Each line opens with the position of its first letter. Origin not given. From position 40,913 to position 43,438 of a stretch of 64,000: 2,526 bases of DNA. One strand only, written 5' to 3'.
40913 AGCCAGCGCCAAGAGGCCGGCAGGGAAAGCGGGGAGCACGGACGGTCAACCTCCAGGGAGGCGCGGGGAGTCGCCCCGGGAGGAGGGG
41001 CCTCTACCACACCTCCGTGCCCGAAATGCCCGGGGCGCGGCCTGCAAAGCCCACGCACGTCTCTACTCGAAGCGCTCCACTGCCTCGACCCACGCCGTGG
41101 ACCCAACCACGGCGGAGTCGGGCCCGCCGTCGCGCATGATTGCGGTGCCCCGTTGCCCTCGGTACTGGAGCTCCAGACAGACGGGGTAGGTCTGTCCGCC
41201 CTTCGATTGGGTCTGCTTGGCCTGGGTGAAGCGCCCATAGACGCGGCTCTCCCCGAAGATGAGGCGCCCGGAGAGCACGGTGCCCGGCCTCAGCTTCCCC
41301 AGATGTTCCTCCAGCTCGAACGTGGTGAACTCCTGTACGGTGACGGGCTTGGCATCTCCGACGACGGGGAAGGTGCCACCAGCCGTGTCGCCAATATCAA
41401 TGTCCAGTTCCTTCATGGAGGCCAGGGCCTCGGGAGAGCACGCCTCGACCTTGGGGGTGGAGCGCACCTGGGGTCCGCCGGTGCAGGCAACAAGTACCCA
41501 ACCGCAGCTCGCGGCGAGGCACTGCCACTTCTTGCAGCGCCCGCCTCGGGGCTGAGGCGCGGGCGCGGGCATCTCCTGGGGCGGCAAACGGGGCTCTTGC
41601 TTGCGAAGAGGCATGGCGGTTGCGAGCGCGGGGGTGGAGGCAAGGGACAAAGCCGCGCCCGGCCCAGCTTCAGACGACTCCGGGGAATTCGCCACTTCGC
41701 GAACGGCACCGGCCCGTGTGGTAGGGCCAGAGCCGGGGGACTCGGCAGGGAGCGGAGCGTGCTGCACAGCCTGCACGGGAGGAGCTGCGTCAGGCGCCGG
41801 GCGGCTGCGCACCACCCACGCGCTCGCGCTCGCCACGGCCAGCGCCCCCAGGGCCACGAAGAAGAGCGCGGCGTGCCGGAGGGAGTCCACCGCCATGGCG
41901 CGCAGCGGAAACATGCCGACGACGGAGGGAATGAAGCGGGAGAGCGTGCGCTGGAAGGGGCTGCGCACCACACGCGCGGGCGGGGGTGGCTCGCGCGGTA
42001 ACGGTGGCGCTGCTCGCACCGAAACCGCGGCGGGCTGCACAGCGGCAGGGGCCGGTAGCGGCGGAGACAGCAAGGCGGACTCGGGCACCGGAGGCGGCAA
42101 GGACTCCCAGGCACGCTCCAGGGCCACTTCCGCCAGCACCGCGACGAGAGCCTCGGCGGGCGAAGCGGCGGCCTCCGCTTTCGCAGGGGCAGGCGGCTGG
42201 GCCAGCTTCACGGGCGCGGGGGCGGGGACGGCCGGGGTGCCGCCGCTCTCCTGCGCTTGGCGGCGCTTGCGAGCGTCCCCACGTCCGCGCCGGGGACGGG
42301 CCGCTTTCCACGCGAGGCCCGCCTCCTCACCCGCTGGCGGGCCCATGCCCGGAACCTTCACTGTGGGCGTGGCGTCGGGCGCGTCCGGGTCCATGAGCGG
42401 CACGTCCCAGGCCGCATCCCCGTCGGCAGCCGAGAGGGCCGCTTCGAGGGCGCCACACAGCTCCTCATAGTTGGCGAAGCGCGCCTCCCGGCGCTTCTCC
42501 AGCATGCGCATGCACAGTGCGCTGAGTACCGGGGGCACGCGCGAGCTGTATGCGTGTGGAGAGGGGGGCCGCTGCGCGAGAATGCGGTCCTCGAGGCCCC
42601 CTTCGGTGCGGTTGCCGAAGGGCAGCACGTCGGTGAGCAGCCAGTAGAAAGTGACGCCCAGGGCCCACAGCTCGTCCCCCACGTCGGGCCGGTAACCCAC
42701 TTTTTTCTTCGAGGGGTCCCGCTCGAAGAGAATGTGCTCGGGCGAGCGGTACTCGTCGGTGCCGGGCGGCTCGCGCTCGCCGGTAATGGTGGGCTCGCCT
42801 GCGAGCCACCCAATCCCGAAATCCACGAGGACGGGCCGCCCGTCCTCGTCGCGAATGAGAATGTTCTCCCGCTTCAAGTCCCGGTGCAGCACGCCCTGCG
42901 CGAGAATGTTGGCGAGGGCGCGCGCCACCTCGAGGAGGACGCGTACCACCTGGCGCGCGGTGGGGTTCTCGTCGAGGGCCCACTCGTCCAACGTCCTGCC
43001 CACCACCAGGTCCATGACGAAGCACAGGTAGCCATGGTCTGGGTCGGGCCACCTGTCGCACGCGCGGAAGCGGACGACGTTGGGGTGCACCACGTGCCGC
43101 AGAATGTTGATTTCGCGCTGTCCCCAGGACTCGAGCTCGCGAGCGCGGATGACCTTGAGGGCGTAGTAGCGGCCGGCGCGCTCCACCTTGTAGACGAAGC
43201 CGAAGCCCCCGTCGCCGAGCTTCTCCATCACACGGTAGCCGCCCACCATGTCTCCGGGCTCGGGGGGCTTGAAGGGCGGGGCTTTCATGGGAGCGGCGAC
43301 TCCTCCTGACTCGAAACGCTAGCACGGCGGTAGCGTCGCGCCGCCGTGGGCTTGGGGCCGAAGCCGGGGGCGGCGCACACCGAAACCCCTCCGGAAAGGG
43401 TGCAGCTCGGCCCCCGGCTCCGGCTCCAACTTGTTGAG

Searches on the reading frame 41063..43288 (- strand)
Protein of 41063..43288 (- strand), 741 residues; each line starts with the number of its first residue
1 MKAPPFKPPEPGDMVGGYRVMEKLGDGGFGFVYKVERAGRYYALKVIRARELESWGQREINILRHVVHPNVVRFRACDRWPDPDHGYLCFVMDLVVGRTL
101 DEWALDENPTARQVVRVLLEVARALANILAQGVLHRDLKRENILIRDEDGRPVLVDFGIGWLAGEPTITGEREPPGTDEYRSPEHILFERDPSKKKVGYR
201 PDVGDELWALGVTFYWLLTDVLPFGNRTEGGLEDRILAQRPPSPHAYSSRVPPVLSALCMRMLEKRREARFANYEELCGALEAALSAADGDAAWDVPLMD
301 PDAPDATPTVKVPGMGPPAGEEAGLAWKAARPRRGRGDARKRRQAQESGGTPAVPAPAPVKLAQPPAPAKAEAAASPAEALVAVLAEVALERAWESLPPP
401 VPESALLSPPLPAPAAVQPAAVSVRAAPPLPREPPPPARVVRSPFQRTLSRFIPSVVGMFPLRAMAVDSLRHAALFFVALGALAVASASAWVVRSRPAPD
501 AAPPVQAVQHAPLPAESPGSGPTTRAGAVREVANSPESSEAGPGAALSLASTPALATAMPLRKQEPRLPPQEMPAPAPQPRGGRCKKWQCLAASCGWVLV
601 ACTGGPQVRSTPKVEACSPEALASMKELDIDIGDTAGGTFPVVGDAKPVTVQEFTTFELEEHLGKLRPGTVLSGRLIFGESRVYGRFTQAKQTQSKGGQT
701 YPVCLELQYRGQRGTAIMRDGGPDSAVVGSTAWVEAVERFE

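Call 6: search_protein_families(library=pfam, proteins=[window:41063-43288:-], max_evalue=0.01)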
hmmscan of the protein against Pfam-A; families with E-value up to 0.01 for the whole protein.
window:41063-43288:- (741 aa): 7 families
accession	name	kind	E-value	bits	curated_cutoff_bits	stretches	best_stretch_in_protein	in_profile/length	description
PF00069.31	Pkinase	-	1.2e-34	120.3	31.7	1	18-272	1-253/263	Protein kinase domain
PF07714.23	PK_Tyr_Ser-Thr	-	1e-11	45.1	23.1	1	20-186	3-176/258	Protein tyrosine and serine/threonine kinase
PF01636.29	APH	-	0.00076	19.7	23.2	1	110-158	141-195/239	Phosphotransferase enzyme family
PF13095.12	FTA2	-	0.0013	18.9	30.2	0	20-57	26-63/214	Kinetochore Sim4 complex subunit FTA2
PF14531.12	Kinase-like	-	0.0019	17.9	25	1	119-270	152-289/289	Kinase-like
PF03109.22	ABC1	-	0.0046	16.6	22.9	1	91-159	146-213/244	ABC1 atypical kinase-like domain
PF17667.7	Pkinase_fungal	-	0.0083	15.3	24.1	0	109-180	283-359/387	Fungal protein kinase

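Call 7: search_protein_families(library=padloc, proteins=[window:41063-43288:-], max_evalue=0.01)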
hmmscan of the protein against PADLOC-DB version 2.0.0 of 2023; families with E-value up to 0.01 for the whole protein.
window:41063-43288:- (741 aa): 36 families (the best 25 are shown)
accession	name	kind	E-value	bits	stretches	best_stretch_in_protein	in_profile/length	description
PDLC04042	PD-T4-6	-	8.1e-43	145.1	1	14-290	7-278/292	-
PDLC04138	mad6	-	2.1e-42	143.9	1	6-288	41-317/659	mads_6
PDLC04054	PD-T4-6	-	5.1e-40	136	1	11-354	5-328/347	-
PDLC04053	PD-T4-6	-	7.5e-40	135.3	1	12-293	5-280/311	-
PDLC04041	PD-T4-6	-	1.5e-36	124.6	1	10-290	22-299/443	-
PDLC04047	PD-T4-6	-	6.2e-34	115.5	1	14-289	8-277/327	-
PDLC04039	PD-T4-6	-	5.2e-33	112.7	1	12-378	10-361/458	-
PDLC04061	PD-T4-6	-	3.2e-32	110.7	1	16-333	16-323/510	-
PDLC04043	PD-T4-6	-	1.5e-31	107.9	1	11-290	10-283/452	-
PDLC04060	PD-T4-6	-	2.1e-25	87.6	1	16-284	8-269/486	-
PDLC01088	C3a189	-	2.6e-25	87.1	1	24-282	5-259/840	kinase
PDLC04048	PD-T4-6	-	6.3e-24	83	1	16-287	10-275/354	-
PDLC04057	PD-T4-6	-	1.3e-23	81.8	1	14-289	6-275/443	-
PDLC03920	MkoA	-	1.5e-22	77.8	1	16-289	8-282/1112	-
PDLC04051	PD-T4-6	-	3.7e-21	73.6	1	16-222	32-239/476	-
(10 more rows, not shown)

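Call 8: search_protein_families(library=ncbifam, proteins=[window:41063-43288:-], max_evalue=0.01)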
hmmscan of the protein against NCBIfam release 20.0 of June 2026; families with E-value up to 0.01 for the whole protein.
window:41063-43288:- (741 aa): 13 families
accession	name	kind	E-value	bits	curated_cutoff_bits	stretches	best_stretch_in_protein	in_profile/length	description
NF047741.1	antiphage_MADS6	equivalog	7.2e-39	133.8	460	2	91-290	276-466/612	methylation-associated defense system protein kinase MAD6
NF033483.0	PknB_PASTA_kin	equivalog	2.4e-32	112.7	450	1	17-293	8-277/563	Stk1 family PASTA domain-containing Ser/Thr kinase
NF052427.1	StpK7MSMEG_1200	equivalog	1.5e-18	66.6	900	1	15-288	6-272/601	serine/threonine protein kinase StpK7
TIGR03903.1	TOMM_kin_cyc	equivalog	5.9e-16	57.5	705.75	1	54-186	23-161/1267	TOMM system kinase/cyclase fusion protein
NF009651.0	PRK13184.1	equivalog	1.9e-13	49.3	839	1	17-294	3-297/932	serine/threonine-protein kinase PknD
NF038150.1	lanthi_synth_IV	equivalog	5.3e-13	48.2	650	1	54-281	237-453/851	class IV lanthionine synthetase LanL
NF033442.0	BREX_PglW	equivalog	2.5e-10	38.8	990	1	9-290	504-775/1391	BREX system serine/threonine kinase PglW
NF038151.1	lanthi_synth_III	equivalog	1.2e-08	33.8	575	1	57-159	271-382/833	class III lanthionine synthetase LanKC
NF058632.1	SerThrKinPrkT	equivalog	8.9e-07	28.2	280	1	18-158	23-163/322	serine/threonine protein kinase PrkT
TIGR03724.2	arch_bud32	equivalog_domain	1.5e-05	24.6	125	1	90-162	70-133/193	KEOPS complex kinase/ATPase Bud32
NF043056.1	T4SS_LegK1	equivalog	6.4e-05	21.7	550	1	127-193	204-268/516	Dot/Icm T4SS effector kinase LegK1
NF011464.0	PRK14879.1-7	equivalog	0.0018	18.1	246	1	88-159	81-148/221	Kae1-associated kinase Bud32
NF008910.0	PRK12274.1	equivalog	0.009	15.6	372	0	121-160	101-140/219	serine/threonine protein kinase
